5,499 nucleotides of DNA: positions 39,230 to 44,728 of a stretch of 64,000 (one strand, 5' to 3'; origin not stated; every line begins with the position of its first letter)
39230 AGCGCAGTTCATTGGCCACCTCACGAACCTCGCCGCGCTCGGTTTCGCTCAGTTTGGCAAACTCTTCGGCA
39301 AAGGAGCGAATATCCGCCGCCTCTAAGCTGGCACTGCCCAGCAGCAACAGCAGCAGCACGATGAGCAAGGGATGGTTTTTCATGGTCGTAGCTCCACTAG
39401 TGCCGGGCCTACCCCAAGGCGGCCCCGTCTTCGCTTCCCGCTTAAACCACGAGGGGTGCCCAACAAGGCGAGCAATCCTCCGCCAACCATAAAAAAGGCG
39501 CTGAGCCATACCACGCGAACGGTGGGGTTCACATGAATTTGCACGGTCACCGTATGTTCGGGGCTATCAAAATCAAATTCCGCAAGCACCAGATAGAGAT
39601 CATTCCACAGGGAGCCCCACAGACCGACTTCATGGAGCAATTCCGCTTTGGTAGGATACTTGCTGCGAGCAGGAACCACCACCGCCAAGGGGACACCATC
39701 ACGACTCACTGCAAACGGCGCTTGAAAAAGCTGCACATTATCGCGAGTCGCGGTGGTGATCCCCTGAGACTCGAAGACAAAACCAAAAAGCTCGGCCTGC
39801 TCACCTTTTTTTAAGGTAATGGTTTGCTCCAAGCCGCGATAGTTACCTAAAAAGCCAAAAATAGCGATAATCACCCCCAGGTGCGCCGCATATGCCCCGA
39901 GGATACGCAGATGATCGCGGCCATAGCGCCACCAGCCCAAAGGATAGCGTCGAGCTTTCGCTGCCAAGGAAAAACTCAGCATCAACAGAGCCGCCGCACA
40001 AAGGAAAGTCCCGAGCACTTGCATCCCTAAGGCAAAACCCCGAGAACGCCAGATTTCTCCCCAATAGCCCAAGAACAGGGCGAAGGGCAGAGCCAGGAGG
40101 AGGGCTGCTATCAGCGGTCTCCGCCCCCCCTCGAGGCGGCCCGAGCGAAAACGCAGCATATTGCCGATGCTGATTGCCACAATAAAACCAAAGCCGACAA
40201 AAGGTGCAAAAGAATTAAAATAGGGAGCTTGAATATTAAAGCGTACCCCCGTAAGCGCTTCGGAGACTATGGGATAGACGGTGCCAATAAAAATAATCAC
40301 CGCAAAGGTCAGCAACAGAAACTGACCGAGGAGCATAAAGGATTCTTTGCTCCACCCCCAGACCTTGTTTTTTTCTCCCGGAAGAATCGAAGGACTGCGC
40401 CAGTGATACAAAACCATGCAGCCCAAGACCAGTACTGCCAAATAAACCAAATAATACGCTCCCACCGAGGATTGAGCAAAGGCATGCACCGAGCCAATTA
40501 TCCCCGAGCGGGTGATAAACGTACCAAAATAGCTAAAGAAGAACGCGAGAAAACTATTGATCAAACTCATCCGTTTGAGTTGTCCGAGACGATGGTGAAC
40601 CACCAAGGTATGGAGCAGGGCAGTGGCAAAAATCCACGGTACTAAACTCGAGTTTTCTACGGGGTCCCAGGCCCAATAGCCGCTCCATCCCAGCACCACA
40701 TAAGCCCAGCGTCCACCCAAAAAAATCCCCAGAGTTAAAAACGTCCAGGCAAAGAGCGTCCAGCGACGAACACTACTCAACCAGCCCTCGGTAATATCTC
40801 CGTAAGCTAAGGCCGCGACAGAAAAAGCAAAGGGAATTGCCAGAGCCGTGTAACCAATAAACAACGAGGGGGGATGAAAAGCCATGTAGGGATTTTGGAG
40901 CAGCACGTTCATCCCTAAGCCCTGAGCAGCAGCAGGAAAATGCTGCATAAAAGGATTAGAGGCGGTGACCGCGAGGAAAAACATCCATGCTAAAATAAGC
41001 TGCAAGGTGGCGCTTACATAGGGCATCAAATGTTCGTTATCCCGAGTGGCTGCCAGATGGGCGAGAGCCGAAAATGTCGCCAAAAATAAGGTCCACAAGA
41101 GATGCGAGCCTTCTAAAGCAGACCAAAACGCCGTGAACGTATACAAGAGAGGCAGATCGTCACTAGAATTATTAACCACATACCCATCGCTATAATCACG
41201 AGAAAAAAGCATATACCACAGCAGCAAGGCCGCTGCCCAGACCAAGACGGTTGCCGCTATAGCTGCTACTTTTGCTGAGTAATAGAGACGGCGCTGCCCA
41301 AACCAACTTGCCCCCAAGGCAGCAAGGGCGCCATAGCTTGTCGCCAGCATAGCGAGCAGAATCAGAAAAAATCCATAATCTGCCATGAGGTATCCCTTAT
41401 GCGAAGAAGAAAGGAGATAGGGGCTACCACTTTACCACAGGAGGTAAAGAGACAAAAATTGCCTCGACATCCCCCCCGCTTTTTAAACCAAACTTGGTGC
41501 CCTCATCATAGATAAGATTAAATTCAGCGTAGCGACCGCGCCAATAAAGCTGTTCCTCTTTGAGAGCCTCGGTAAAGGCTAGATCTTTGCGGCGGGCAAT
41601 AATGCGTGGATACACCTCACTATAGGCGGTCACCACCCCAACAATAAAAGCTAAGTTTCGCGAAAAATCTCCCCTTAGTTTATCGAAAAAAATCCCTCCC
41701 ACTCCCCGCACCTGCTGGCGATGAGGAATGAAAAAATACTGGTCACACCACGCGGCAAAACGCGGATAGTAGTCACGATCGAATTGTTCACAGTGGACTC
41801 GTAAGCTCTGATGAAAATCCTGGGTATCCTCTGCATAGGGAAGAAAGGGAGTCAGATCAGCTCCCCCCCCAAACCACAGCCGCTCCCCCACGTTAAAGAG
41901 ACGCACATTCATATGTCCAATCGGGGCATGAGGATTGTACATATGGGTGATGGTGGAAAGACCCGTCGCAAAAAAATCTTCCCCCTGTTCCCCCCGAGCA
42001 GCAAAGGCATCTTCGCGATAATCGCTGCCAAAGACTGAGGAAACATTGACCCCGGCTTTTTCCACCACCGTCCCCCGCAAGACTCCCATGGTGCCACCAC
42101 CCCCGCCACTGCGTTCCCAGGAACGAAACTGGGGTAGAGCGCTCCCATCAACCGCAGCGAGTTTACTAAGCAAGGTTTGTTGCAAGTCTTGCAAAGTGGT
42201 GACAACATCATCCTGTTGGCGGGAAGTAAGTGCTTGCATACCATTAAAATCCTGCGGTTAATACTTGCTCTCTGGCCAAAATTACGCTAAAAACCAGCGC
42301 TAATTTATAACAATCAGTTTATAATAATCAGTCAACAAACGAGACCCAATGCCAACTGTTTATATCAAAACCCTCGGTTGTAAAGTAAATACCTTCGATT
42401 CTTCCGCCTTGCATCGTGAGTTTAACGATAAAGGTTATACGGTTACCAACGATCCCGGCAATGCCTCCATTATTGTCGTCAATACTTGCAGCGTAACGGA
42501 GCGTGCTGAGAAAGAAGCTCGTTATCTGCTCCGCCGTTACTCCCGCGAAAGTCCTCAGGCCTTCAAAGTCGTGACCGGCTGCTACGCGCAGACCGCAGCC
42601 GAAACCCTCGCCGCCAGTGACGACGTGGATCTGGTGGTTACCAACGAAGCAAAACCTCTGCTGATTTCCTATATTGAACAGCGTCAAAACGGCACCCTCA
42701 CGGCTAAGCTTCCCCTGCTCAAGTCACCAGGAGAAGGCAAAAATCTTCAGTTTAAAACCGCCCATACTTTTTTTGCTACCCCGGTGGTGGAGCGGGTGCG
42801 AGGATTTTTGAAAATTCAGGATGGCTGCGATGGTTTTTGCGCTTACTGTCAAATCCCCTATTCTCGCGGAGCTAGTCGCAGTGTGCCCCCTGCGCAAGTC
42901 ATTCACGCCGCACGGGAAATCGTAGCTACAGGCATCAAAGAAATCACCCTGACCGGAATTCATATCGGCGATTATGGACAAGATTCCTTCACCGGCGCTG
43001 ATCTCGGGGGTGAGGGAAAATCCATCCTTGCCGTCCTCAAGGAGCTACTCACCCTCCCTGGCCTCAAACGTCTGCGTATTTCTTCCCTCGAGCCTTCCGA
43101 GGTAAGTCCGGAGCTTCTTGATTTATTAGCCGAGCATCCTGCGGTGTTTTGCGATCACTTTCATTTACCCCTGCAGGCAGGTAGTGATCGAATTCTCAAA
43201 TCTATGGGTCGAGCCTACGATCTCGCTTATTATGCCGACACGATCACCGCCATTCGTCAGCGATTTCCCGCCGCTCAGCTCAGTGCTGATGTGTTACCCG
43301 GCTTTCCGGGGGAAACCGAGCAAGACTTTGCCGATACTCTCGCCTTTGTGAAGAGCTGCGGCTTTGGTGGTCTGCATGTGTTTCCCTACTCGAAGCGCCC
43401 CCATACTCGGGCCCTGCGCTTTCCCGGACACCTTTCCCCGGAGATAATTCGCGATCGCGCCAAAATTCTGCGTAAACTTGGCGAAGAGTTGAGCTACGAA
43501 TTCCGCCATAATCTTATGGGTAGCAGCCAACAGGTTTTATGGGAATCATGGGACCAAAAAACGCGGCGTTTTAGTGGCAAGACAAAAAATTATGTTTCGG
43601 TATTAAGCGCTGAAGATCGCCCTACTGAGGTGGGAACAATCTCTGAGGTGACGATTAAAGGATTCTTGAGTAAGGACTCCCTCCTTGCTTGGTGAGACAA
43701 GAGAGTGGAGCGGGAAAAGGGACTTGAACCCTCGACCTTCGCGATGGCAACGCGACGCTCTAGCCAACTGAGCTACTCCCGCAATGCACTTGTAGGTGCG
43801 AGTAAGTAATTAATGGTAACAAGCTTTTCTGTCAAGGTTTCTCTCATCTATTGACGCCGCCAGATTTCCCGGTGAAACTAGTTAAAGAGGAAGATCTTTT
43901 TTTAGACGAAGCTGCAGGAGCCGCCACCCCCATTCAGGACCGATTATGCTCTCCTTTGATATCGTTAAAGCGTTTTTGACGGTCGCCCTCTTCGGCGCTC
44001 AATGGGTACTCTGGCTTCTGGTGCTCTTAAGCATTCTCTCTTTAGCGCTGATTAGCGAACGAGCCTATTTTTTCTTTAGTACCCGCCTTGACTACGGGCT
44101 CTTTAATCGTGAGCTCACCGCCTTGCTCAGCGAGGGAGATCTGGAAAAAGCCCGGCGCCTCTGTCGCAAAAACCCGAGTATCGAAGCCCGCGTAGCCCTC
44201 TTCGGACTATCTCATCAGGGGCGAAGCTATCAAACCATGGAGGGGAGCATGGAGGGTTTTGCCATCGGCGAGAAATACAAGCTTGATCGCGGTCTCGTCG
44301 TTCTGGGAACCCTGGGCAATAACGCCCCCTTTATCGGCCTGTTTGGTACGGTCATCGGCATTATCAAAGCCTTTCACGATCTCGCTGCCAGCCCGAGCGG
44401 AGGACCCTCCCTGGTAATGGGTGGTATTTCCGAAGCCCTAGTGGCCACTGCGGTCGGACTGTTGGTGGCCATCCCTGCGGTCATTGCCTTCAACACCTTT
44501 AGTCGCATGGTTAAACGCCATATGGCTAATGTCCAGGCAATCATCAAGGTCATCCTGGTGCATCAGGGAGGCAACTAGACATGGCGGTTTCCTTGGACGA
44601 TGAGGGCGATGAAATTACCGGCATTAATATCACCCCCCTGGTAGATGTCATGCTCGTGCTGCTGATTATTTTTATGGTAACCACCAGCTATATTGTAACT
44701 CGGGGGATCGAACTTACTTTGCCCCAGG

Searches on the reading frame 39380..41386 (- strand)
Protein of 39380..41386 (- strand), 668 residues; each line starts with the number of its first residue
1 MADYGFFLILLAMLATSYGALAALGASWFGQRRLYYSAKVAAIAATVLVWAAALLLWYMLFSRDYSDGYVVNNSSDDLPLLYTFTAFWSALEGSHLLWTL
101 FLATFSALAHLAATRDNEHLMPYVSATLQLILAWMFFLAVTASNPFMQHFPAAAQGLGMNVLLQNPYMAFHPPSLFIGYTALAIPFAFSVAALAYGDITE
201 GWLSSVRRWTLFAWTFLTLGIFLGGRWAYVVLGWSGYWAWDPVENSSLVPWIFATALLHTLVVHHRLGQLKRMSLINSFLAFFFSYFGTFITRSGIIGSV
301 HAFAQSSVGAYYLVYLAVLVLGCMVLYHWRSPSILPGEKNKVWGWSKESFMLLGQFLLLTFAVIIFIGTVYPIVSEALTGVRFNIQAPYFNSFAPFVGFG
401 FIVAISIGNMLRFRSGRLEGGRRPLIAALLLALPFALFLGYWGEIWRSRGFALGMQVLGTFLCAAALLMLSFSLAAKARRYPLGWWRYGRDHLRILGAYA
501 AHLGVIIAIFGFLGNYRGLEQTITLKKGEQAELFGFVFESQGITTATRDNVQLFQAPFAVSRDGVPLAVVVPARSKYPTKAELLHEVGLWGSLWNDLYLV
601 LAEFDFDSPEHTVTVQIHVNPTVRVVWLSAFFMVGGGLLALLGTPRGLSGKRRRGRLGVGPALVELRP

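Call 33: search_protein_families(library=pfam, proteins=[window:39380-41386:-], max_evalue=0.00001)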
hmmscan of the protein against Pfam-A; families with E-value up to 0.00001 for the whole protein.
window:39380-41386:- (668 aa): 2 families
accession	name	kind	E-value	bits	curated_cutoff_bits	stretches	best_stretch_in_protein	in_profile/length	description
PF16327.10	CcmF_C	-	1.1e-49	169.9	28.7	1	313-642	1-321/323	Cytochrome c-type biogenesis protein CcmF C-terminal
PF01578.25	Cytochrom_C_asm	-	1.7e-31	110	29.9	1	88-294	1-206/212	Cytochrome C assembly protein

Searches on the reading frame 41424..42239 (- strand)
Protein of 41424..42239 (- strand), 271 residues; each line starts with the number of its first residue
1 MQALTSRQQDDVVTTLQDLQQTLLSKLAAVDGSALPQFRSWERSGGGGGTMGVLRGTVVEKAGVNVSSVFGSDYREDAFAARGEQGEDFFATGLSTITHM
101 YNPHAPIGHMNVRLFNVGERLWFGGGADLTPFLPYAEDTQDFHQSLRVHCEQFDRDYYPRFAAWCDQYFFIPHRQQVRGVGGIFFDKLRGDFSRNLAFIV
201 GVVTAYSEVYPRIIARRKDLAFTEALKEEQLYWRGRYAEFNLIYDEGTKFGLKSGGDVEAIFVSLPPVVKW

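Call 33: search_protein_families(library=pfam, proteins=[window:41424-42239:-], max_evalue=0.00001)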
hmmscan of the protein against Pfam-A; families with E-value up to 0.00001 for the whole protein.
window:41424-42239:- (271 aa): 1 family
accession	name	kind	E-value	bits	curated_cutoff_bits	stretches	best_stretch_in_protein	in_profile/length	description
PF01218.23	Coprogen_oxidas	-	3.8e-88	295.4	31.8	1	13-271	3-270/295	Coproporphyrinogen III oxidase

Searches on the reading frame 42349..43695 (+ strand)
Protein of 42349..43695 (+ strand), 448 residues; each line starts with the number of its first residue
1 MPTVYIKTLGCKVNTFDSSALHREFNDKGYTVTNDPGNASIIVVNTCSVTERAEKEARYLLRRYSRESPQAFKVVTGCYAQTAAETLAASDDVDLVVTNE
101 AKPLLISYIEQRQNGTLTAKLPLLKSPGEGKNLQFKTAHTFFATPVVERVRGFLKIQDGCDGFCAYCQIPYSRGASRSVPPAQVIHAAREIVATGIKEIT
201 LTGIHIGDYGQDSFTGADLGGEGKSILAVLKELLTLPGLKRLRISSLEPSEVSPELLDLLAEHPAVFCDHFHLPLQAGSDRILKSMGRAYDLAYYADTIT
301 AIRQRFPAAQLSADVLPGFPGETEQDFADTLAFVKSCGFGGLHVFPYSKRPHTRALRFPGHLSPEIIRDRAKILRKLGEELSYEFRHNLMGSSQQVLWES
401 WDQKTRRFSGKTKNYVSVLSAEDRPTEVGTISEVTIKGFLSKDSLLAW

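Call 33: search_protein_families(library=pfam, proteins=[window:42349-43695:+], max_evalue=0.00001)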
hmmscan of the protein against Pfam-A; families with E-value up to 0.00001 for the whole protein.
window:42349-43695:+ (448 aa): 2 families
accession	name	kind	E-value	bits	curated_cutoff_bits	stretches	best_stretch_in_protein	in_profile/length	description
PF00919.26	UPF0004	-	1.1e-25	89.9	27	1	3-97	1-97/98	Uncharacterized protein family UPF0004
PF04055.27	Radical_SAM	-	6.7e-25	88.6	29.5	1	155-334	2-166/166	Radical SAM superfamily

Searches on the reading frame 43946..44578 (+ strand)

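Call 33: search_protein_families(library=pfam, proteins=[window:43946-44578:+], max_evalue=0.00001)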
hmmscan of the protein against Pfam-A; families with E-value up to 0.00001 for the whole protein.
window:43946-44578:+ (210 aa): 1 family
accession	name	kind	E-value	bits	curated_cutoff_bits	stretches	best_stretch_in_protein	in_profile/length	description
PF01618.21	MotA_ExbB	-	2.7e-31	108.4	22.9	1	78-197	4-126/127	MotA/TolQ/ExbB proton channel family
